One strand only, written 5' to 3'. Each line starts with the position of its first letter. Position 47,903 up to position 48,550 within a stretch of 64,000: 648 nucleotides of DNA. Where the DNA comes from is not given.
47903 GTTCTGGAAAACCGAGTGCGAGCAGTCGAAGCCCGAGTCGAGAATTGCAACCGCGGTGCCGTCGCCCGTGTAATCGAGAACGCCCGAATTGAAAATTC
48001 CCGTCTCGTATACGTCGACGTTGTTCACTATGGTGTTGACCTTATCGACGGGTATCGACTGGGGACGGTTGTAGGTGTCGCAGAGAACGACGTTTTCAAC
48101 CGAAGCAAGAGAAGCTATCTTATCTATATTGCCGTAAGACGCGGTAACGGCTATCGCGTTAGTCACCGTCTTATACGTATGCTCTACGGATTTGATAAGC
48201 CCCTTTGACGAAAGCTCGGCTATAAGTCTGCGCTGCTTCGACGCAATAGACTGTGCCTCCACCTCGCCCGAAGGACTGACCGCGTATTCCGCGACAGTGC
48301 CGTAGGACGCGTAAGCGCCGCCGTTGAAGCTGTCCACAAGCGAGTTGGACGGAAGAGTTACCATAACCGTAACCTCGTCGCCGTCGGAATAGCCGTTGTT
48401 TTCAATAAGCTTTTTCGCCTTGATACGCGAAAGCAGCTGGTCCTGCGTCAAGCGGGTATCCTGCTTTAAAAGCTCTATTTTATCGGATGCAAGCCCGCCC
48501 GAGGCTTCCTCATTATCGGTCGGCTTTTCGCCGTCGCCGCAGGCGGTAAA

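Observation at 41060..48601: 2513 aa S8 protease-LRR chimera that appears to be anchored at both ends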

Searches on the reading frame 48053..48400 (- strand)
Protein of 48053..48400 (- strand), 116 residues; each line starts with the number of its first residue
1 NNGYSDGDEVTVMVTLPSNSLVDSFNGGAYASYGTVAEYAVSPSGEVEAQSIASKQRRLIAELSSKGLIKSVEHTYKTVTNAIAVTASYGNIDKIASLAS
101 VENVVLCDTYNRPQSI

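Call 45: search_solved_structures(query=A3, max_evalue=10, show_alignments=2)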
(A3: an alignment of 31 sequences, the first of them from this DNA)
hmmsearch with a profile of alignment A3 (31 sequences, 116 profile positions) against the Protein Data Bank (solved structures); distinct sequences matched with E-value up to 10: 9.
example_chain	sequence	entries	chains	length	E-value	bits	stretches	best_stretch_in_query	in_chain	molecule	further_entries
6h31_A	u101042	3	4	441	0.033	17.5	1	56-110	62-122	DUF2338 domain-containing protein | Staphylopine dehydrogenase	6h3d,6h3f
4yn3_B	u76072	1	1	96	0.04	17.2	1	70-108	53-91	Cucumisin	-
6gmz_A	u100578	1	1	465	0.046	17.1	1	56-110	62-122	Staphylopine dehydrogenase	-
6c4r_A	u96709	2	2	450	0.046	17.1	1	60-110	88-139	Staphylopine dehydrogenase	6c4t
7oq4_Z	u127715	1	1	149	0.14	15.5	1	68-113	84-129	RNAP inhibitory protein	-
3h5t_A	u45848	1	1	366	0.42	14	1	86-115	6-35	Transcriptional regulator, LacI family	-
3fb4_A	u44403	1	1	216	0.97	12.8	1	50-86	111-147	Adenylate kinase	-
1ybd_A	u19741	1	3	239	1.4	12.2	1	77-115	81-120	Uridylate kinase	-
2arh_A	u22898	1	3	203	1.6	12.1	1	44-77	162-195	hypothetical protein aq_1966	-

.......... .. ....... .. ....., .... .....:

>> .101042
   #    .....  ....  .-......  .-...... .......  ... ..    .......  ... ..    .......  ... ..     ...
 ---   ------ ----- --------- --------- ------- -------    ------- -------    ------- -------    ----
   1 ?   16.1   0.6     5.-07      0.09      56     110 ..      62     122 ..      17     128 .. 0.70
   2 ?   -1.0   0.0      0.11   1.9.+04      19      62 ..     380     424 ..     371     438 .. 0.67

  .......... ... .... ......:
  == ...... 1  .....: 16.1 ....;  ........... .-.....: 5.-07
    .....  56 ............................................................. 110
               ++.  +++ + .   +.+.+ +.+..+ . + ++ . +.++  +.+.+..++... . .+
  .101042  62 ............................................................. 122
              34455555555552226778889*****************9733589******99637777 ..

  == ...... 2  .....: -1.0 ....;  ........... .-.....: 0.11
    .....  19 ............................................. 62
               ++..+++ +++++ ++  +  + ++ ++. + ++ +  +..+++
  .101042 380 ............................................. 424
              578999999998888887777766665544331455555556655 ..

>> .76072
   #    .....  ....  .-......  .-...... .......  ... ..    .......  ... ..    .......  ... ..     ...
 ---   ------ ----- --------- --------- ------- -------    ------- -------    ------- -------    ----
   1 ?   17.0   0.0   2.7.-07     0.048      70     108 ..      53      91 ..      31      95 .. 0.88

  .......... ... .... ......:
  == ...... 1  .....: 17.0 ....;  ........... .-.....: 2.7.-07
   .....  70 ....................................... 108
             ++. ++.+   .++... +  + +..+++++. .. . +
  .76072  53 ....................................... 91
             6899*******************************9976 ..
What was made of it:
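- On Peptidase inhibitor I9 propeptide (PF05922): A family profile hits the cucumisin propeptide chain 4yn3_B (E 0.04, call 45).
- Checked: A profile of the region hits the cucumisin propeptide at E 0.04 (call 45).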
